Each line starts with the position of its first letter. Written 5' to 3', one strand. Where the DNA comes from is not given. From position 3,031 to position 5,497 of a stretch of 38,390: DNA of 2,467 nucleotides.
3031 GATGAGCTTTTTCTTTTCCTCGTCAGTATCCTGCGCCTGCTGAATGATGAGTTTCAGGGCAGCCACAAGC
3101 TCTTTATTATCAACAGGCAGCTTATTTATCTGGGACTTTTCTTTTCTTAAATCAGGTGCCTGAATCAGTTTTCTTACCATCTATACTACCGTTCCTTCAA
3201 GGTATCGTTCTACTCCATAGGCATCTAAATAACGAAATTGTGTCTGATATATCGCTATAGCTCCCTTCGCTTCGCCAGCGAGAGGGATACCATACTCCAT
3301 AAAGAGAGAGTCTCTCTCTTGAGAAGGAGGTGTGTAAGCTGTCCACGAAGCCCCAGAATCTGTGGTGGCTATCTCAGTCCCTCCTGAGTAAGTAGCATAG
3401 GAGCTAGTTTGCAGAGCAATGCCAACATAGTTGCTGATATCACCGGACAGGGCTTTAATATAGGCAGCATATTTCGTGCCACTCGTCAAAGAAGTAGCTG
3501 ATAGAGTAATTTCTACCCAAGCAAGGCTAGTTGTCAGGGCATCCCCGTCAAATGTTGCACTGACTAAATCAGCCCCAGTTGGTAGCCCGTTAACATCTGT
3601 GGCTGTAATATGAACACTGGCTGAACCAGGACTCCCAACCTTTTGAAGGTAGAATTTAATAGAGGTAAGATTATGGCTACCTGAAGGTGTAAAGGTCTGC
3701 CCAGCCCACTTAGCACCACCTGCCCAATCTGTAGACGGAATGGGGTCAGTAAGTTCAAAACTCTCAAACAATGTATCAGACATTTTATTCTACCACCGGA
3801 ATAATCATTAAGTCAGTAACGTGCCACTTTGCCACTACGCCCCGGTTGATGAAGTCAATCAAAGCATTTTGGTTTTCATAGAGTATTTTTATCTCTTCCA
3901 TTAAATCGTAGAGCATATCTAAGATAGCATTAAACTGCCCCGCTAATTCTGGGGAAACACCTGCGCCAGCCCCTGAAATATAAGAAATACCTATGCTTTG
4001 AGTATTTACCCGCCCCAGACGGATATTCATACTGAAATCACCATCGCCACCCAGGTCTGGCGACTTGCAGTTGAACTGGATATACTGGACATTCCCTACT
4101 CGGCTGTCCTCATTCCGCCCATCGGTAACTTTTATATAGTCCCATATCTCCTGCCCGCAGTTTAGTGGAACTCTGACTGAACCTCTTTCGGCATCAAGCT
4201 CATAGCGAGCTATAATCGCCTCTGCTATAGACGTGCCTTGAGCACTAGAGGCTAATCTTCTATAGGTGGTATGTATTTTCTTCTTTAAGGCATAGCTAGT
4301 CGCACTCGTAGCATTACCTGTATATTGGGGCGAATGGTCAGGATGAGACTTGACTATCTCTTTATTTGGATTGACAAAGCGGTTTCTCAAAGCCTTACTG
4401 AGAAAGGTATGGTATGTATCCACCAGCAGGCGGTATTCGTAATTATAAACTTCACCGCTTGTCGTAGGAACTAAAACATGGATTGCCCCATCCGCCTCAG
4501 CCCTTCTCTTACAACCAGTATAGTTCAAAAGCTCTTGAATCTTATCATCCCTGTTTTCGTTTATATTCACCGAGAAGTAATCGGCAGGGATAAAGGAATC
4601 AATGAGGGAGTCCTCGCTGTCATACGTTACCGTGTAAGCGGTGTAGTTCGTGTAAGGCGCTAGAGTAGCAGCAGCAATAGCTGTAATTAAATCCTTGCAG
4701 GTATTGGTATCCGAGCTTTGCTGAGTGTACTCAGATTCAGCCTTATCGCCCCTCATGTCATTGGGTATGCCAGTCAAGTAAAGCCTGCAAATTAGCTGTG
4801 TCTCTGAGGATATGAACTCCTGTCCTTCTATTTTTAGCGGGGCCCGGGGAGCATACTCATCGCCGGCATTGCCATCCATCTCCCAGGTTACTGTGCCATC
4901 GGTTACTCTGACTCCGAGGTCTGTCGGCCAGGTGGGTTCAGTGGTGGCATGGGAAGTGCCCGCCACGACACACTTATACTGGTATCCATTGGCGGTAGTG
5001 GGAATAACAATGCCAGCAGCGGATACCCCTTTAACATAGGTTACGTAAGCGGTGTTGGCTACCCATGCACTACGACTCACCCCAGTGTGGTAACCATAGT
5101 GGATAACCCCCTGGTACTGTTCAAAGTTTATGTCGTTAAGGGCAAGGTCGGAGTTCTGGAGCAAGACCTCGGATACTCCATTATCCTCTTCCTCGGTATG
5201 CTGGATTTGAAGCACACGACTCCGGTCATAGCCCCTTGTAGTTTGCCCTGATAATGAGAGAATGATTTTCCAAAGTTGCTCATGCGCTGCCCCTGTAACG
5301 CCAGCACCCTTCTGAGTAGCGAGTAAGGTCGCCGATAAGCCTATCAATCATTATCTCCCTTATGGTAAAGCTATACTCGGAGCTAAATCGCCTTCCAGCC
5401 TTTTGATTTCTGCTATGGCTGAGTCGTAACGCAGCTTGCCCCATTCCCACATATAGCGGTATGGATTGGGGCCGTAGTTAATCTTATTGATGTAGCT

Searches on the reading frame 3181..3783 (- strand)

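Call 7: search_protein_families(library=phrogs, proteins=[window:3181-3783:-], max_evalue=0.001)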
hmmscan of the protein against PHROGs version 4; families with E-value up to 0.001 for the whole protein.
window:3181-3783:- (200 aa): 1 family
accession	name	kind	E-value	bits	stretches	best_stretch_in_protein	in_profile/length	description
phrog_17470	-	unknown function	1.1e-08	34.6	1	26-143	425-534/755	-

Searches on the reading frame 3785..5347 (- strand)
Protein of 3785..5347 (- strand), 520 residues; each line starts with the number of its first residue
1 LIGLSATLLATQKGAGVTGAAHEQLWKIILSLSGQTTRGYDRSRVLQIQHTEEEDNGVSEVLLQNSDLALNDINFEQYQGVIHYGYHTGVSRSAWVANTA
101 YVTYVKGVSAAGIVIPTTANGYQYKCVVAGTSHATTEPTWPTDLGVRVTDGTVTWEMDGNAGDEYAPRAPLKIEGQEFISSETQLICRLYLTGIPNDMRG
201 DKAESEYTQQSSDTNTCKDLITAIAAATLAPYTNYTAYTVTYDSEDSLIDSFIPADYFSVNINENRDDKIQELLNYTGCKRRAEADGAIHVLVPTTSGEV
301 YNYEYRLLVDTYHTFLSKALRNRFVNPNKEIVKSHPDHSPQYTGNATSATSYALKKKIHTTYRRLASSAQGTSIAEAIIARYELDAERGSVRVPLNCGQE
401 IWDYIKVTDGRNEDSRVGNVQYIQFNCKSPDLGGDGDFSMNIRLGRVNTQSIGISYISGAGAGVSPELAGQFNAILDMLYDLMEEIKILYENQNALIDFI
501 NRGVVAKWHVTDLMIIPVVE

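Call 6: search_protein_families(library=phrogs, proteins=[window:3785-5347:-], max_evalue=0.001)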
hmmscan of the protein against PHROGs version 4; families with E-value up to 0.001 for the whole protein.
window:3785-5347:- (520 aa): 2 families
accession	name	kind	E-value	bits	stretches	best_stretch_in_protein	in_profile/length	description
phrog_20658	-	head and packaging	9e-08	33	1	110-156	143-188/211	head decoration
phrog_30112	-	unknown function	0.00085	19.2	0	113-156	384-426/467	-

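Call 15: search_protein_families(library=pfam, proteins=[window:3785-5347:-], max_evalue=0.01)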
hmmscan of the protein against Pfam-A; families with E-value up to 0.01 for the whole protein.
window:3785-5347:- (520 aa): 0 families

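Call 101: search_protein_families(library=ncbifam, proteins=[window:3785-5347:-], max_evalue=0.1)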
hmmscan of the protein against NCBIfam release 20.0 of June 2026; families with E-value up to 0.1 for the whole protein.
window:3785-5347:- (520 aa): 0 families
